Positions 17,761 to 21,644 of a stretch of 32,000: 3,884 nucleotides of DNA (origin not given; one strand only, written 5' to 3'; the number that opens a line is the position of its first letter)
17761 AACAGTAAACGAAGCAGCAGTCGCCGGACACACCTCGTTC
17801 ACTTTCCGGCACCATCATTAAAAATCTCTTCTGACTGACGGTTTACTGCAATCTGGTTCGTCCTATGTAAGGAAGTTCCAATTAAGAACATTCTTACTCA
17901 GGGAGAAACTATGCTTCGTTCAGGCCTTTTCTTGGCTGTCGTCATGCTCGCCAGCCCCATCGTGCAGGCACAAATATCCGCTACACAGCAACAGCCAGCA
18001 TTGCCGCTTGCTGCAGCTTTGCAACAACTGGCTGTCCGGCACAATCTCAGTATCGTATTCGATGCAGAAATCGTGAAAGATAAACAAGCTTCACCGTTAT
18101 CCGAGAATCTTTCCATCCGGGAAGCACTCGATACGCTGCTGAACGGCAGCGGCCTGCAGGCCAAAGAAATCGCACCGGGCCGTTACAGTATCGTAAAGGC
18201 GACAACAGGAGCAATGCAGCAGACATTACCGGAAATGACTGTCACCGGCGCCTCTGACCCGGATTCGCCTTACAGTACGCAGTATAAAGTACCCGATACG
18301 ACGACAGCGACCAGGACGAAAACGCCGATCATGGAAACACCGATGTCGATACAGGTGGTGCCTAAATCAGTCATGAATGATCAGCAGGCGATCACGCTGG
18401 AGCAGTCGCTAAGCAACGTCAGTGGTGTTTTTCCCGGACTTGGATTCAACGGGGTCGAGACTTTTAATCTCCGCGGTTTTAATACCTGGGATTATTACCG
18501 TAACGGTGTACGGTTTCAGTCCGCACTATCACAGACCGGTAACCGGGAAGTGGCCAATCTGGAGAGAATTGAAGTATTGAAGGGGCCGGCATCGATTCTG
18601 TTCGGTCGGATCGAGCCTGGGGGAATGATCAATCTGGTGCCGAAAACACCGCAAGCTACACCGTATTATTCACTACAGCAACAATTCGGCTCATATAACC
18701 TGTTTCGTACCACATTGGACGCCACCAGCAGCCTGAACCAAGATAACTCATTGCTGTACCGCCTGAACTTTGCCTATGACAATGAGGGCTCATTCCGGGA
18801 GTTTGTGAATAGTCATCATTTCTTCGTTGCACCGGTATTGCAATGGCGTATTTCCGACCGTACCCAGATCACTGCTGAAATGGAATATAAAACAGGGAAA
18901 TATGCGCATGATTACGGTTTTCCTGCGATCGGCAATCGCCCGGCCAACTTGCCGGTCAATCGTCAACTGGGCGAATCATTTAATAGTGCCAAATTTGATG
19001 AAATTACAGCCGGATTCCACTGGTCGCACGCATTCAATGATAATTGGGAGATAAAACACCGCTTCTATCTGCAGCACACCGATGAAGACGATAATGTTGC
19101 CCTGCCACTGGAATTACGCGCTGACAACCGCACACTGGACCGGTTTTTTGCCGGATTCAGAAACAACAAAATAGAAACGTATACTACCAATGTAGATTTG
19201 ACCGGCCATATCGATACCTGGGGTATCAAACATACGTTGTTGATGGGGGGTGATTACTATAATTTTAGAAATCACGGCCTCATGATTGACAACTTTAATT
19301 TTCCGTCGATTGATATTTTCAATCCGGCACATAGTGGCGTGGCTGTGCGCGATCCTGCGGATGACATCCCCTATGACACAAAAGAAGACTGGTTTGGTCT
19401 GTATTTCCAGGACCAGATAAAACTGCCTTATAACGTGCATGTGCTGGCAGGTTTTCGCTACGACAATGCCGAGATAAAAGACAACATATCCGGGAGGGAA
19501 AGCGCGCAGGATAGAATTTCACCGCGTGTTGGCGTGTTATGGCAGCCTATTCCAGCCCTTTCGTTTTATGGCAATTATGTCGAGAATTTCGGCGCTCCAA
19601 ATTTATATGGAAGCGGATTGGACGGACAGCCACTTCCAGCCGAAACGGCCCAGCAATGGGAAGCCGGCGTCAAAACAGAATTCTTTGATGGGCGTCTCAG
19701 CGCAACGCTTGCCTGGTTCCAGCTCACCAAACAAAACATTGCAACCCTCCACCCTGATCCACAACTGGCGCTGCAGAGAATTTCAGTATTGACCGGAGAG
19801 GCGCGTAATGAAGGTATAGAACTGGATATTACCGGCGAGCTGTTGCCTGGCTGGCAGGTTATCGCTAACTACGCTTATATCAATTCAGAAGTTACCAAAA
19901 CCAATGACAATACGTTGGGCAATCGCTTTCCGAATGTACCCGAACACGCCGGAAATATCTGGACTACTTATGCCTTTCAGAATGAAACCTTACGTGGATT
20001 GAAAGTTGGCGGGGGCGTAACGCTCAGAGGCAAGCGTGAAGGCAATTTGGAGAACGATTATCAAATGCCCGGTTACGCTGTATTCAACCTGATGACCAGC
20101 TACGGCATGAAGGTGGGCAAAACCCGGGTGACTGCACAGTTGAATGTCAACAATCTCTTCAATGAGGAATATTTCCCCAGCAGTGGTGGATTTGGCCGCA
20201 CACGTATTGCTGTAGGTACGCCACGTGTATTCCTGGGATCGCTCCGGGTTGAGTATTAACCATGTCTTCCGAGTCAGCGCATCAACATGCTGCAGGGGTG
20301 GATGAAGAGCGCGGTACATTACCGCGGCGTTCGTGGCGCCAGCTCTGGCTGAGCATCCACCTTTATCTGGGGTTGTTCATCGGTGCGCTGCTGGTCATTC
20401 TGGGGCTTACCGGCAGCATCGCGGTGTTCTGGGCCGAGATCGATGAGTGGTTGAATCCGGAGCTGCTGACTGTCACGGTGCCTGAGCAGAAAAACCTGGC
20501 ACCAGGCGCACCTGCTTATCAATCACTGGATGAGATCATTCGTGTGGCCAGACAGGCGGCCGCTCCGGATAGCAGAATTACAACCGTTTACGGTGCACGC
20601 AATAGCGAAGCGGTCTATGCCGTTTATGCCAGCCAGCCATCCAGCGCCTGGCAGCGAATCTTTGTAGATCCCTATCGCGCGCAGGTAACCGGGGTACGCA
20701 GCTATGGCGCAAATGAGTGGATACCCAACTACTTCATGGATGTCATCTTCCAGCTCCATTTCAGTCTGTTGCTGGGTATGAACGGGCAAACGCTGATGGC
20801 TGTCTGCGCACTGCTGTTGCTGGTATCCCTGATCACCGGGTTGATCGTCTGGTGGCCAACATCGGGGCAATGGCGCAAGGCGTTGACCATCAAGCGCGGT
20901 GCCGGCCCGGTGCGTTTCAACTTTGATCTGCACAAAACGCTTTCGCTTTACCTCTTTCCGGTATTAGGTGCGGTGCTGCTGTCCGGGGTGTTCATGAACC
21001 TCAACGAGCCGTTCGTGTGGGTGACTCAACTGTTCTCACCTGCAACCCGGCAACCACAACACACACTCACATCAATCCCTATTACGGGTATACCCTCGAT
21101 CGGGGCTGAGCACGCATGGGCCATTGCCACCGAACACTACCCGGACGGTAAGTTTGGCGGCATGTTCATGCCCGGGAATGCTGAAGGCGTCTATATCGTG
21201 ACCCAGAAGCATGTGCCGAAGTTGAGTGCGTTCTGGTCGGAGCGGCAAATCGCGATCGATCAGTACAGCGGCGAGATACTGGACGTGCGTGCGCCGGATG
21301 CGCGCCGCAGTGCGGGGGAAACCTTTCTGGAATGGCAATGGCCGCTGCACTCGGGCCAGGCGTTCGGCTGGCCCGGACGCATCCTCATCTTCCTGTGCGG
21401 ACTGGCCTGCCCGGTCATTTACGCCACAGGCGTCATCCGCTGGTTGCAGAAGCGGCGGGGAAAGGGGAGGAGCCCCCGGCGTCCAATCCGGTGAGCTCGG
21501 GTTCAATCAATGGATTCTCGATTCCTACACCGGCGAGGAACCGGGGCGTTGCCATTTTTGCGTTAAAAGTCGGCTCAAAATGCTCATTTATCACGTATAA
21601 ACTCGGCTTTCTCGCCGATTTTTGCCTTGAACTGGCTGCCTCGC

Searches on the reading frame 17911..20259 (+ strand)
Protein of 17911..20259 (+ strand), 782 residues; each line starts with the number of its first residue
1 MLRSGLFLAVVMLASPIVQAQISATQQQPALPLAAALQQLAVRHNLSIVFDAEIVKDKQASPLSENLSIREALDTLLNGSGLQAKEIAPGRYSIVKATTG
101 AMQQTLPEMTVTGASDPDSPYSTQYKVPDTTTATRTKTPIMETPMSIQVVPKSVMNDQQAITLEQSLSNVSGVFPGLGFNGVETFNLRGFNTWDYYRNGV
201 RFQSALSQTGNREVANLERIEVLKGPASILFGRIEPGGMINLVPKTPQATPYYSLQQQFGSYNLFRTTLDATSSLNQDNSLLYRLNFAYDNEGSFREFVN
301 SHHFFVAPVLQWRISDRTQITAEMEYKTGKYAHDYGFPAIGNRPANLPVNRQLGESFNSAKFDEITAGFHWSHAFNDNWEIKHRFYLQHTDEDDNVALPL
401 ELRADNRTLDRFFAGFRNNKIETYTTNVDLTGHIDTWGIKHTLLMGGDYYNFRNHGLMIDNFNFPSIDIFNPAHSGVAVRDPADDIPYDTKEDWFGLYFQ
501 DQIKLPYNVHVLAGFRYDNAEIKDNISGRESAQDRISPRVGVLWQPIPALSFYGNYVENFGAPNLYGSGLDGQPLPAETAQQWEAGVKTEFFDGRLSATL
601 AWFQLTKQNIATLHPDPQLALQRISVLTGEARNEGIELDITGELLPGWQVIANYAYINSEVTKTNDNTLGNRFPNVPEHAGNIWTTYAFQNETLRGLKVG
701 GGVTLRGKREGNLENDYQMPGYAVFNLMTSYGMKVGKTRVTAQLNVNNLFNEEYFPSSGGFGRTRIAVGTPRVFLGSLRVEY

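Call 9: search_protein_families(library=pfam, proteins=[window:17911-20259:+])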
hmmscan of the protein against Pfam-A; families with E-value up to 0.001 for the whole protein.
window:17911-20259:+ (782 aa): 3 families
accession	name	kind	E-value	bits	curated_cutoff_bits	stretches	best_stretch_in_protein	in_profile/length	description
PF00593.30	TonB_dep_Rec_b-barrel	-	2.1e-68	232.7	27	1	312-749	2-436/436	TonB dependent receptor-like, beta-barrel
PF07715.20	Plug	-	2.5e-21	76.6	23.9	1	140-238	2-106/107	TonB-dependent Receptor Plug Domain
PF07660.19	STN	-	4.4e-10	39.6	28.4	1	46-96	1-51/52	Secretin and TonB N terminus short domain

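Call 38: search_protein_families(library=ncbifam, proteins=[window:17911-20256:+], max_evalue=0.001)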
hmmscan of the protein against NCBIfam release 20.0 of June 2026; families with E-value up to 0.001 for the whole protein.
window:17911-20256:+ (782 aa): 26 families (the best 25 are shown)
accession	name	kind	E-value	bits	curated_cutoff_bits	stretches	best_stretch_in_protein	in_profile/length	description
TIGR01783.1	TonB-siderophor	subfamily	6.4e-118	395.1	223.5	1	142-780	1-647/649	TonB-dependent siderophore receptor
NF007465.0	PRK10044.1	equivalog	2.4e-82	277.3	803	1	109-757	42-703/726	ferrichrome porin FhuA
NF010650.0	PRK14049.1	equivalog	1.2e-66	225.4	904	1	105-780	45-727/729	ferrioxamine B receptor precursor protein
NF047944.1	FoxamRcptFoxA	equivalog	7e-65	219.6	1300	1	128-757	39-674/697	ferrioxamine B receptor FoxA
NF010651.0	PRK14050.1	equivalog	1.6e-62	211.7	884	1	122-760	58-710/730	TonB-dependent siderophore receptor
NF049960.1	siderphRecptFauA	equivalog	1.2e-48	166.2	900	1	101-782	34-727/727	TonB-dependent alcaligin siderophore receptor FauA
NF007349.0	PRK09840.1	equivalog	9.6e-46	156.1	686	2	122-341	51-270/760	catecholate siderophore receptor Fiu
NF007447.0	PRK10003.1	equivalog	2e-39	135.5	666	1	94-757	29-706/727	ferric-rhodotorulic acid/ferric-coprogen receptor FhuE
TIGR01785.1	TonB-hemin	subfamily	3.9e-36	124.7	316.85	1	131-782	6-677/677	TonB-dependent heme/hemoglobin receptor family protein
TIGR01786.1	TonB-hemlactrns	subfamily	1.1e-27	96.7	323.75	1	377-761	296-693/719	TonB-dependent hemoglobin/transferrin/lactoferrin family receptor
NF041676.1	FecA_OM_dicitr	equivalog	8.3e-23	80.2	1100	2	497-774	481-765/773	TonB-dependent Fe(3+) dicitrate receptor FecA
NF041535.1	TonB_rec_PqqU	equivalog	5.1e-20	71.3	1200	1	178-757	65-646/676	TonB-dependent receptor PqqU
TIGR01779.1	TonB-B12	equivalog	7.5e-18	64.4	599.7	2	544-754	395-593/614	TonB-dependent vitamin B12 receptor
NF010010.0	PRK13483.1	equivalog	1.4e-09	36.5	927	1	106-246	15-164/660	ligand-gated channel protein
NF053590.1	TonB_dep_TOL0244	equivalog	1.7e-09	36.8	645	0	572-753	409-579/604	TOL_0244 family TonB-dependent receptor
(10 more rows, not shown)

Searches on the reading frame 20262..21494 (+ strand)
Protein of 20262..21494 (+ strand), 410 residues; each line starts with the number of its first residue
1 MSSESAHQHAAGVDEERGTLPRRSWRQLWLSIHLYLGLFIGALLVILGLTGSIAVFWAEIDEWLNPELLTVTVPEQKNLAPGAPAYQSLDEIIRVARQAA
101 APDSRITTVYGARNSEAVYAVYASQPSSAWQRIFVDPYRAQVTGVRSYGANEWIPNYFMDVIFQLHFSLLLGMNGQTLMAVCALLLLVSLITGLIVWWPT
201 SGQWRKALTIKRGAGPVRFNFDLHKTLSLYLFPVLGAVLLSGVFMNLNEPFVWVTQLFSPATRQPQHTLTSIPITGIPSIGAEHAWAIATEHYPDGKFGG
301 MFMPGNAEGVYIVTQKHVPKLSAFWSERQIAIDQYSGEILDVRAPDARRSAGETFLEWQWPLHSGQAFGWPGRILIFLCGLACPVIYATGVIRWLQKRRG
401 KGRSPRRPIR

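Call 10: search_protein_families(library=pfam, proteins=[window:20262-21494:+])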
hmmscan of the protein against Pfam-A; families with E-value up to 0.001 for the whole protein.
window:20262-21494:+ (410 aa): 2 families
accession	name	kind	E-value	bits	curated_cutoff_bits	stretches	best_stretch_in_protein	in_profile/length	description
PF03929.21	PepSY_TM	-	1.9e-71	241.7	28.8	1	31-397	2-295/295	PepSY-associated TM region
PF03413.25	PepSY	-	1.5e-10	41.7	24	1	280-342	2-59/60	Peptidase propeptide and YPEB domain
